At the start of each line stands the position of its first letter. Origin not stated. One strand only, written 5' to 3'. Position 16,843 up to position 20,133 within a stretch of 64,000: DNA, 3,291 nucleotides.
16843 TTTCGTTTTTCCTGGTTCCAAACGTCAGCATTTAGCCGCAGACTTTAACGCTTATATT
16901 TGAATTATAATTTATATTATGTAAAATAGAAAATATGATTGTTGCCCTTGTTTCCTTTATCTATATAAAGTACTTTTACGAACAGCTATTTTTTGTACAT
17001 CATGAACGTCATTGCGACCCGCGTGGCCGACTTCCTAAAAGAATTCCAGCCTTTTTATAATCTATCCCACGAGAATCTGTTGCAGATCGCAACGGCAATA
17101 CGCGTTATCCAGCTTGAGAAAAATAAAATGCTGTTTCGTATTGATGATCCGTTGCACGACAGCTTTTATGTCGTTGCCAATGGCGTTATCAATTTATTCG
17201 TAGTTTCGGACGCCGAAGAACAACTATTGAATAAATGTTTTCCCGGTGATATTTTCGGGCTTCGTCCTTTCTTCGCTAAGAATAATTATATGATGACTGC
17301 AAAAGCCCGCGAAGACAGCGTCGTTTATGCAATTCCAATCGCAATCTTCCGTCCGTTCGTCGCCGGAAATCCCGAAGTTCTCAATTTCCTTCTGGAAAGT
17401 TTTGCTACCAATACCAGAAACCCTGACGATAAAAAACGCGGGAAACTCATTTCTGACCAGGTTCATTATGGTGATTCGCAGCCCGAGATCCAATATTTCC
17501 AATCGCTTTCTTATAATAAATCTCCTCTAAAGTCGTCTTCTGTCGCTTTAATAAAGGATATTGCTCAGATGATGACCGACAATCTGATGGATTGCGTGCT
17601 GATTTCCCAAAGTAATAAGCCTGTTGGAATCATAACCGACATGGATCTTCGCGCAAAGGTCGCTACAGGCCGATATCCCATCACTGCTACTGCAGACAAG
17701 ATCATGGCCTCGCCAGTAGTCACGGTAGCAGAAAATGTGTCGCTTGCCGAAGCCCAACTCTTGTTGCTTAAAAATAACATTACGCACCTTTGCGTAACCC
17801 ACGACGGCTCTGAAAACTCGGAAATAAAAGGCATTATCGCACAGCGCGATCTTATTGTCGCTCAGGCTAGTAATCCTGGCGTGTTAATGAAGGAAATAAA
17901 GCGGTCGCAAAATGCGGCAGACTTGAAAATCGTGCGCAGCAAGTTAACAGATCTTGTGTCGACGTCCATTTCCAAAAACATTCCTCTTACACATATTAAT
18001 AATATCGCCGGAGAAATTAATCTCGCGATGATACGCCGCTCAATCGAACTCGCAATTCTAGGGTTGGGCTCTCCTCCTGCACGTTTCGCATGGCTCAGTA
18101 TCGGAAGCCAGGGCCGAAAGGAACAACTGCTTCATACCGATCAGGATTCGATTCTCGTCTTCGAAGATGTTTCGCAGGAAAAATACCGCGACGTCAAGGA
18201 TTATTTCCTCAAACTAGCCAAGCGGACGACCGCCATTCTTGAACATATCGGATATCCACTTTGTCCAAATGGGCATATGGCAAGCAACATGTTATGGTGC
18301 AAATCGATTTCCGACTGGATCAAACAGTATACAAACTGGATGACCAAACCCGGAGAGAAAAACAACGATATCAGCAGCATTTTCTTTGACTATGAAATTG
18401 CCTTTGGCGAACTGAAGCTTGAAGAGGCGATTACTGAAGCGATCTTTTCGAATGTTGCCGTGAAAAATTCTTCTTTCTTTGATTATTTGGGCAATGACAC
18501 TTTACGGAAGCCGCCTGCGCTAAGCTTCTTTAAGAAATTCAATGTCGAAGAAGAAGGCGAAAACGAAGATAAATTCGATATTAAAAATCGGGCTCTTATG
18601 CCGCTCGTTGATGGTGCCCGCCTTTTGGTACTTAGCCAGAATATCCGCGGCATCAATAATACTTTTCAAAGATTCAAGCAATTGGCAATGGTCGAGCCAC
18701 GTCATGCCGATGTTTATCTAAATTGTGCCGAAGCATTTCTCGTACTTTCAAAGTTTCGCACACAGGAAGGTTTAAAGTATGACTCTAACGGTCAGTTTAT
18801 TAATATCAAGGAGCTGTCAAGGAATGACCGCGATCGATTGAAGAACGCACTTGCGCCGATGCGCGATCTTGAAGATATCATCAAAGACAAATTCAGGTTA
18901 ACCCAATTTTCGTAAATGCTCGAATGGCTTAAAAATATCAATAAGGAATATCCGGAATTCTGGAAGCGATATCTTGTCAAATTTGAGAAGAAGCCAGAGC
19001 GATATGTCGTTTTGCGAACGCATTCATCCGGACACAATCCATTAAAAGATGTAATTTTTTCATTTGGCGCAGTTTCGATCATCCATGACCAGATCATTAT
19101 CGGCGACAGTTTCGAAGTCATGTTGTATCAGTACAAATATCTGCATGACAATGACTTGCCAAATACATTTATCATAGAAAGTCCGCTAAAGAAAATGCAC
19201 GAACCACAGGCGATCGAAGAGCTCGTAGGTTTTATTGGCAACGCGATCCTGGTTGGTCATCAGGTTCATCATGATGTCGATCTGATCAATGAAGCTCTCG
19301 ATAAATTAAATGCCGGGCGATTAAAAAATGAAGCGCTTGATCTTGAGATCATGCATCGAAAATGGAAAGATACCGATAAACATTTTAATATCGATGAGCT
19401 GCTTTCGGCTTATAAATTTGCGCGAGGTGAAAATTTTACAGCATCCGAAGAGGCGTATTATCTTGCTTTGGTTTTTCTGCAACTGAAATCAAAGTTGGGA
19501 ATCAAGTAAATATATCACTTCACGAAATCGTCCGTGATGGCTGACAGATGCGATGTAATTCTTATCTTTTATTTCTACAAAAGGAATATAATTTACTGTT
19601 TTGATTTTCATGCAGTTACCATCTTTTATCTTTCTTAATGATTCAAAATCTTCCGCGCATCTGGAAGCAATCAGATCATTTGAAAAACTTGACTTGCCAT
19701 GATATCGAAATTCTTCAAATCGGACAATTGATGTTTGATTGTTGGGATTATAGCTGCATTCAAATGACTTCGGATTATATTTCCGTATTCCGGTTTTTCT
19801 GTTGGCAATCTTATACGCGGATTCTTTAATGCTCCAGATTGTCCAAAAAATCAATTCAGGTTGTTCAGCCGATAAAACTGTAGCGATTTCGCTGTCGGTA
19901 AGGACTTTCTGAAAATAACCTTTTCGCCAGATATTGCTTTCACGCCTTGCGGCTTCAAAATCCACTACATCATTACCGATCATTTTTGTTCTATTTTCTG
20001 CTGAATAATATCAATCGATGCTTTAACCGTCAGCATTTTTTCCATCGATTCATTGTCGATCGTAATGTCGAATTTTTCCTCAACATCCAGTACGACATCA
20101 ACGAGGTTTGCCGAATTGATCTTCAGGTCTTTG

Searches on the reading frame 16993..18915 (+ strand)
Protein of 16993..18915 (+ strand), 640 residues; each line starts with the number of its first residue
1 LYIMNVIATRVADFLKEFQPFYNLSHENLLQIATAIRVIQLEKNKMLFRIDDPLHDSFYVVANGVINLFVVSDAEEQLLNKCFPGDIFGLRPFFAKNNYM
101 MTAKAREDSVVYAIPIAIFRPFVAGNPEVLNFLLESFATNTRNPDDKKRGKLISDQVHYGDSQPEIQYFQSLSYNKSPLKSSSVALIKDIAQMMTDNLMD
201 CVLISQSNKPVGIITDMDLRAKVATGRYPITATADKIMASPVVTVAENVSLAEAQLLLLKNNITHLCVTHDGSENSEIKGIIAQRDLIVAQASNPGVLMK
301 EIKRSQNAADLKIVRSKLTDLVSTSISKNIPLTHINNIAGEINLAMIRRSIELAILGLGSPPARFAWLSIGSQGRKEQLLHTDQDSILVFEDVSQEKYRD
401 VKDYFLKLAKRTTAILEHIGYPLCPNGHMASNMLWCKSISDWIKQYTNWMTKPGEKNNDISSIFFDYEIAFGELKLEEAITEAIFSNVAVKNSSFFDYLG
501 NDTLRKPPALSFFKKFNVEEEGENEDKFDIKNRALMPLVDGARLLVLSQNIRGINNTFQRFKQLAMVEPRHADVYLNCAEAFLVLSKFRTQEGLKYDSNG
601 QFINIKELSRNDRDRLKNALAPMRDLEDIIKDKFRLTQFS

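Call 8: search_protein_families(library=pfam, proteins=[window:16993-18915:+], max_evalue=0.01)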
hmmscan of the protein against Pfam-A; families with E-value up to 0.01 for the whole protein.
window:16993-18915:+ (640 aa): 4 families
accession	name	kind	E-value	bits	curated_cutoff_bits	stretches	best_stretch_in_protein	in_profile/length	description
PF03445.19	DUF294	-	4.9e-40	137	21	1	317-455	2-137/138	Putative nucleotidyltransferase DUF294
PF10335.14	DUF294_C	-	2.2e-25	89.6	22.5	1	494-634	2-145/145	Putative nucleotidyltransferase substrate binding domain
PF00027.35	cNMP_binding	-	2.6e-15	56.6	27.5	1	40-123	3-86/89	Cyclic nucleotide-binding domain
PF00571.33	CBS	-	2.3e-13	50.7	24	1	236-290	3-54/57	CBS domain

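Call 65: search_protein_families(library=ncbifam, proteins=[window:16993-18915:+], max_evalue=0.001)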
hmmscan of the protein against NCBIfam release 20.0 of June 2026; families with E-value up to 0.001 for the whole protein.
window:16993-18915:+ (640 aa): 5 families
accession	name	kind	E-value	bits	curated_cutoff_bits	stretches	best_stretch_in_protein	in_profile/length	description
NF041552.1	TF_PrdR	equivalog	8.6e-07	27.6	795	1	186-288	25-122/577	sigma-54 dependent transcriptional regulator PrdR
TIGR00393.1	kpsF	subfamily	2.1e-05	24.3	203.7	1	186-272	174-260/268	KpsF/GutQ family sugar-phosphate isomerase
TIGR01302.1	IMP_dehydrog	equivalog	2.8e-05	23.2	481.5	1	186-292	98-201/450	IMP dehydrogenase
NF006901.0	PRK09392.1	equivalog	6.9e-05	22.3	211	1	15-131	9-124/236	transcriptional activator FtrB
NF008365.0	PRK11161.1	subfamily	0.00015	21.1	228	1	24-123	34-133/250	fumarate/nitrate reduction transcriptional regulator Fnr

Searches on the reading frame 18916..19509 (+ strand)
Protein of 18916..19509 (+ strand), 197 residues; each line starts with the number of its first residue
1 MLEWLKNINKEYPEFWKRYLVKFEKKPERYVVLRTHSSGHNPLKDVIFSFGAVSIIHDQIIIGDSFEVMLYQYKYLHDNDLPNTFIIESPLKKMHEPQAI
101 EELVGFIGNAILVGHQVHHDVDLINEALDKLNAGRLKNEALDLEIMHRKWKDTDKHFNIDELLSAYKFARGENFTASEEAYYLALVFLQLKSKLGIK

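Call 8: search_protein_families(library=pfam, proteins=[window:18916-19509:+], max_evalue=0.01)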
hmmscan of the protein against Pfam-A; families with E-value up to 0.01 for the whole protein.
window:18916-19509:+ (197 aa): 3 families
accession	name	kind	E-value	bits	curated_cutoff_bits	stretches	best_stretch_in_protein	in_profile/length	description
PF21762.3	DEDDh_C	-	0.0021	18.7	27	1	108-184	106-182/188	DNA polymerase III subunit epsilon-like, C-terminal domain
PF15939.10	YmcE_antitoxin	-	0.0034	17.9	27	1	46-85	21-60/76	Putative antitoxin of bacterial toxin-antitoxin system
PF00929.31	RNase_T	-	0.0044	18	24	1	40-134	10-109/164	Exonuclease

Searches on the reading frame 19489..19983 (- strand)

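Call 8: search_protein_families(library=pfam, proteins=[window:19489-19983:-], max_evalue=0.01)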
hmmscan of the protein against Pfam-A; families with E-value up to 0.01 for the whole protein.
window:19489-19983:- (164 aa): 1 family
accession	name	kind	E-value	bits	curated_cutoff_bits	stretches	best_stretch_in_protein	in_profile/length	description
PF01648.25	ACPS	-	7e-10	39.4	25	1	2-92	2-92/111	4'-phosphopantetheinyl transferase superfamily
